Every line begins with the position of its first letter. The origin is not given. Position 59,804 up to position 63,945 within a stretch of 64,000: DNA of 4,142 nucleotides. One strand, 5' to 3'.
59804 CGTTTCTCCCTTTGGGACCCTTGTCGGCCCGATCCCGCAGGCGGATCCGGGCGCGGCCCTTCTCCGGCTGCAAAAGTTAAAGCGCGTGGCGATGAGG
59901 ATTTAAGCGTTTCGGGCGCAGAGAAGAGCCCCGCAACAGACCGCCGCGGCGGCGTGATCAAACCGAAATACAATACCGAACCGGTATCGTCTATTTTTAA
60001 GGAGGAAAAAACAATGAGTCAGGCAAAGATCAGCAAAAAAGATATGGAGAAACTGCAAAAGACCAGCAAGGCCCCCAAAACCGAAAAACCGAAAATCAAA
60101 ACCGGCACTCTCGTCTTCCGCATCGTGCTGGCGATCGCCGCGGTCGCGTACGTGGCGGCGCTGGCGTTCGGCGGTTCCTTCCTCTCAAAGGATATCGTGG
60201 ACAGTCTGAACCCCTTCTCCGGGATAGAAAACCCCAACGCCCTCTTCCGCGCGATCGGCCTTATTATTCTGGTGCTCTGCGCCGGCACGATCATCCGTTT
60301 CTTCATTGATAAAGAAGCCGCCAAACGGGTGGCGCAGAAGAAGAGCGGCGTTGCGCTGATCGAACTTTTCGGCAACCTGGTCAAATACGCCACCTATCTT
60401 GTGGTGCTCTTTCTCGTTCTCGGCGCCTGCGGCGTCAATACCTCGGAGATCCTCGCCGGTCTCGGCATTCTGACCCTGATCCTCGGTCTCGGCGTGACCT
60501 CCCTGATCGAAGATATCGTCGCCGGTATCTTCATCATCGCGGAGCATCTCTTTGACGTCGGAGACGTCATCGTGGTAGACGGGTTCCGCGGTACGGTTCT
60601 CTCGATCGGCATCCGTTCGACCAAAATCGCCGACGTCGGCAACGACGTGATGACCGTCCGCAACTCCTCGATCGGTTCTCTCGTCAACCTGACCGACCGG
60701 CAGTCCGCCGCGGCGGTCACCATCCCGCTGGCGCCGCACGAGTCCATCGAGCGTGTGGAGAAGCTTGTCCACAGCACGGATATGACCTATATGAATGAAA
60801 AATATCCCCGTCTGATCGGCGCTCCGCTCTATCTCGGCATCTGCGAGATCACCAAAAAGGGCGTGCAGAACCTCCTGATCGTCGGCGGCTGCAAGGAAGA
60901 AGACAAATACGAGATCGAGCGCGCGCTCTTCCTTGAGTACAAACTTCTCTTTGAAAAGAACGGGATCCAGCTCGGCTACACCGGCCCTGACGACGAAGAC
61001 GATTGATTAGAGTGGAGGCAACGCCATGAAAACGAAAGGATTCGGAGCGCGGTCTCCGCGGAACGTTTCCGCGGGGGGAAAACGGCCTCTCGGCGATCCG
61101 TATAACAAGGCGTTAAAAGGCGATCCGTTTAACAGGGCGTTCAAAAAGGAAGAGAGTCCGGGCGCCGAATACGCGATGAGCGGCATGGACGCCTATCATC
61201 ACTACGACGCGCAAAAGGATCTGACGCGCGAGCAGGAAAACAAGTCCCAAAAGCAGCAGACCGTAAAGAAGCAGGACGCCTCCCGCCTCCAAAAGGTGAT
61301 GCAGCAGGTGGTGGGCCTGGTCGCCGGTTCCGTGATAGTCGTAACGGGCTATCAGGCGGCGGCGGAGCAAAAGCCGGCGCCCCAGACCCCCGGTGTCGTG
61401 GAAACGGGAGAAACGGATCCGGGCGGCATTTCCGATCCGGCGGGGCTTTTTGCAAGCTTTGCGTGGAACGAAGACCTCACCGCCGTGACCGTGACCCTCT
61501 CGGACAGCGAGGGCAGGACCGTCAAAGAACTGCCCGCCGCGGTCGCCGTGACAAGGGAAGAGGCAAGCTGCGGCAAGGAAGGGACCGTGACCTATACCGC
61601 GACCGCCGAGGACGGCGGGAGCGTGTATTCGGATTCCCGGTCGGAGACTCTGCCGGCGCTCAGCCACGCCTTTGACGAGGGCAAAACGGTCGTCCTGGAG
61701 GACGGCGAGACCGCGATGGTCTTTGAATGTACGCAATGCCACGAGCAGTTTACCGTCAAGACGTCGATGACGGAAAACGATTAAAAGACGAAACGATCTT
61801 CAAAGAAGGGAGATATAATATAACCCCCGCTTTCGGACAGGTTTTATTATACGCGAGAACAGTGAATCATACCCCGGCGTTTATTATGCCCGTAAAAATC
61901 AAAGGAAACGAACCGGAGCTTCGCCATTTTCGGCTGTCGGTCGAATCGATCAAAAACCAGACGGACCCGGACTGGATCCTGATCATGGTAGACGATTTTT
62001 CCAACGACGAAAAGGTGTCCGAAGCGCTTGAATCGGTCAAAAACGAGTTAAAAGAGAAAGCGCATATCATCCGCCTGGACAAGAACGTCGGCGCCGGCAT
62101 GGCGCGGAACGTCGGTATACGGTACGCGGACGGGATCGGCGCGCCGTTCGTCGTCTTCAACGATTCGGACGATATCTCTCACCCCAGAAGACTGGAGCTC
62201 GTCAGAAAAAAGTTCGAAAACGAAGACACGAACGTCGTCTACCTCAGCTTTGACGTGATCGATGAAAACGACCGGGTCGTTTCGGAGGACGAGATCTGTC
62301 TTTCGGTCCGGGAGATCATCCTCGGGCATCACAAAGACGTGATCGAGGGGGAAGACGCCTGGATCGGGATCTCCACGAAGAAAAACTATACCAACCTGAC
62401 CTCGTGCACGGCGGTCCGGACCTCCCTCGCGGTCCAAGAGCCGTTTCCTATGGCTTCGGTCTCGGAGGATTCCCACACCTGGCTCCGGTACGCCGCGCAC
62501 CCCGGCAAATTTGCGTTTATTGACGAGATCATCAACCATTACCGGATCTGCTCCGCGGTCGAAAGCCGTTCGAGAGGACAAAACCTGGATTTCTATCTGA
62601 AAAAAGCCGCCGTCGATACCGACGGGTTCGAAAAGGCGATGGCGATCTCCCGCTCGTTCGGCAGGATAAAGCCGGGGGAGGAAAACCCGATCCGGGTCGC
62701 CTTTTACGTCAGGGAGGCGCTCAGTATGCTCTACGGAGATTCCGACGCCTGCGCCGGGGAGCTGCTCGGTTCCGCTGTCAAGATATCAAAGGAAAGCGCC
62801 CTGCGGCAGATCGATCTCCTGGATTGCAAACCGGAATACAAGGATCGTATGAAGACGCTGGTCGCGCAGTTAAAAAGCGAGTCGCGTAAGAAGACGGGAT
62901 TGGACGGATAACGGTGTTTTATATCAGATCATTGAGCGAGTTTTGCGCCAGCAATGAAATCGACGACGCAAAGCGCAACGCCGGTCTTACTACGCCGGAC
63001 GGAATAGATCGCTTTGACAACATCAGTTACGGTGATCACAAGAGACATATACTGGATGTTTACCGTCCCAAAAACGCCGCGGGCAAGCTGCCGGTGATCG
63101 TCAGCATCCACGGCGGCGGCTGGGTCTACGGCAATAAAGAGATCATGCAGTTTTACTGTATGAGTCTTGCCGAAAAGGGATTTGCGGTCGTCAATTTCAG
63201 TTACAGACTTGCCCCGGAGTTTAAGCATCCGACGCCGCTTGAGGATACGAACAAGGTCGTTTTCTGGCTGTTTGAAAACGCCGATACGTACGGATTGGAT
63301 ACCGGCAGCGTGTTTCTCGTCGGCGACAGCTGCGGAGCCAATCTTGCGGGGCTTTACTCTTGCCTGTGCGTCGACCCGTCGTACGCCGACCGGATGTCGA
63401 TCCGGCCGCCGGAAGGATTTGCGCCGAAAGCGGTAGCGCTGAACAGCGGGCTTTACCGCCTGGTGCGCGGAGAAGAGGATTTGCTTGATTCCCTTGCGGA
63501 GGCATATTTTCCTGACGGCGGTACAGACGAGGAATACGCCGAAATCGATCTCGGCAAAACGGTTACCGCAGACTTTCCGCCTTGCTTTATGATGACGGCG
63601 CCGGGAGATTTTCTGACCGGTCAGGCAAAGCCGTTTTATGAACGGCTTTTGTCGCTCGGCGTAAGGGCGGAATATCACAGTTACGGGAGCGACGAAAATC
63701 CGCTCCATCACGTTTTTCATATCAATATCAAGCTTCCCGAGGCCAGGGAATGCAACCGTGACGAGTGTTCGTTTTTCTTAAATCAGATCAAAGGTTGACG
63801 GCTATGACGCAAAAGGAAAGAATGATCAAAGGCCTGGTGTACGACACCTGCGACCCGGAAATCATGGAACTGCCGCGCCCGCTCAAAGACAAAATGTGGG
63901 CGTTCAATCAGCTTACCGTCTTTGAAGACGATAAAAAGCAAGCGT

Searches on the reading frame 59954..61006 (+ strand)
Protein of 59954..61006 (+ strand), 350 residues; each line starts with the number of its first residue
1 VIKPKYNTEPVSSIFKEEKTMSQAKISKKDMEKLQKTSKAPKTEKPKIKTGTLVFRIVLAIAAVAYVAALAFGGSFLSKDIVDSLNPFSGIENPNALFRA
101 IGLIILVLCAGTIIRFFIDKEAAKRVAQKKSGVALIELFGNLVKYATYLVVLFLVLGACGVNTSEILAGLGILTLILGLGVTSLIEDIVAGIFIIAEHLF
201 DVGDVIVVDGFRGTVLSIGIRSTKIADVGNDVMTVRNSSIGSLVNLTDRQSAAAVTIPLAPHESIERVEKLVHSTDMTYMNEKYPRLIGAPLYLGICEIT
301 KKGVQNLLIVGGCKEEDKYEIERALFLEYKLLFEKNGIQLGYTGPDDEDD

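Call 61: search_protein_families(library=pfam, proteins=[window:59954-61006:+], max_evalue=0.01)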
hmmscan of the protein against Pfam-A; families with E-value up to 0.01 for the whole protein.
window:59954-61006:+ (350 aa): 2 families
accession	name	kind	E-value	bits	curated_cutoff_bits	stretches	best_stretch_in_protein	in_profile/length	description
PF00924.24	MS_channel_2nd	-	1.3e-14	54.5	20.2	1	184-247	2-67/68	Mechanosensitive ion channel, beta-domain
PF21088.3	MS_channel_1st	-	0.0014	19.1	23.1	1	141-181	1-41/42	Mechanosensitive ion channel, transmembrane helices 2/3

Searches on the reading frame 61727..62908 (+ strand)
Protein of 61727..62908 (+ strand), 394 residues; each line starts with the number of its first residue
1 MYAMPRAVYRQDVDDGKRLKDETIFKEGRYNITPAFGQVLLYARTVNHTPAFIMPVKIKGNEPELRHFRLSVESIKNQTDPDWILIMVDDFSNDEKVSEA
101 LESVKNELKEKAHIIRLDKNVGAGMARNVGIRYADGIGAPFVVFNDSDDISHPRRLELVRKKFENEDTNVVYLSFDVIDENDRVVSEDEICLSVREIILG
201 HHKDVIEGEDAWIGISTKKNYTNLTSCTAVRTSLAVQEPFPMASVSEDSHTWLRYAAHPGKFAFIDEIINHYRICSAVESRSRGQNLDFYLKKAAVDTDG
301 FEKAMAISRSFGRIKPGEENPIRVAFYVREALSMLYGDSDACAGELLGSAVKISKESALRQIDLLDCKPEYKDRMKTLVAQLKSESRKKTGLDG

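Call 86: search_protein_families(library=pfam, proteins=[window:61727-62908:+], max_evalue=0.00001)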
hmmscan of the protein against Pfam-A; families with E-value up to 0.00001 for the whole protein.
window:61727-62908:+ (394 aa): 1 family
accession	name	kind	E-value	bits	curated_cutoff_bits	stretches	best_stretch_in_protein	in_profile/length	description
PF00535.33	Glycos_transf_2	-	2.4e-20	73.5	23.3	1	71-184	16-124/168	Glycosyl transferase family 2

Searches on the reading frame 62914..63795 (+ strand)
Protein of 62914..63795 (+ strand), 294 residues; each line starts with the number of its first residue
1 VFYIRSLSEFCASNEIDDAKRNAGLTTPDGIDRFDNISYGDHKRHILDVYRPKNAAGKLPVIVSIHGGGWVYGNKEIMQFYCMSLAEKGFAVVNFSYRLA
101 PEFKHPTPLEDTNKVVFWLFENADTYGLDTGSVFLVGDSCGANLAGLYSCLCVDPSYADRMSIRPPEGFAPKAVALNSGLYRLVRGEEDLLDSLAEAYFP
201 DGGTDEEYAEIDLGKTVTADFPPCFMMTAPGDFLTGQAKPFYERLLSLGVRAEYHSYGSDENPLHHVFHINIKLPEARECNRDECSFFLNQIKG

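Call 86: search_protein_families(library=pfam, proteins=[window:62914-63795:+], max_evalue=0.00001)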
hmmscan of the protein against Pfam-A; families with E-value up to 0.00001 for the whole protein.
window:62914-63795:+ (294 aa): 3 families
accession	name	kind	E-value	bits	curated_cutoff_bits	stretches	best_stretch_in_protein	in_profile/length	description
PF07859.19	Abhydrolase_3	-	6.7e-31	108.1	25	1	62-258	1-202/210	alpha/beta hydrolase fold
PF20434.5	BD-FAE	-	8.6e-29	101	26.8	1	47-149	1-107/215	BD-FAE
PF00135.34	COesterase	-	6.6e-10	39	27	1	47-148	88-200/515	Carboxylesterase family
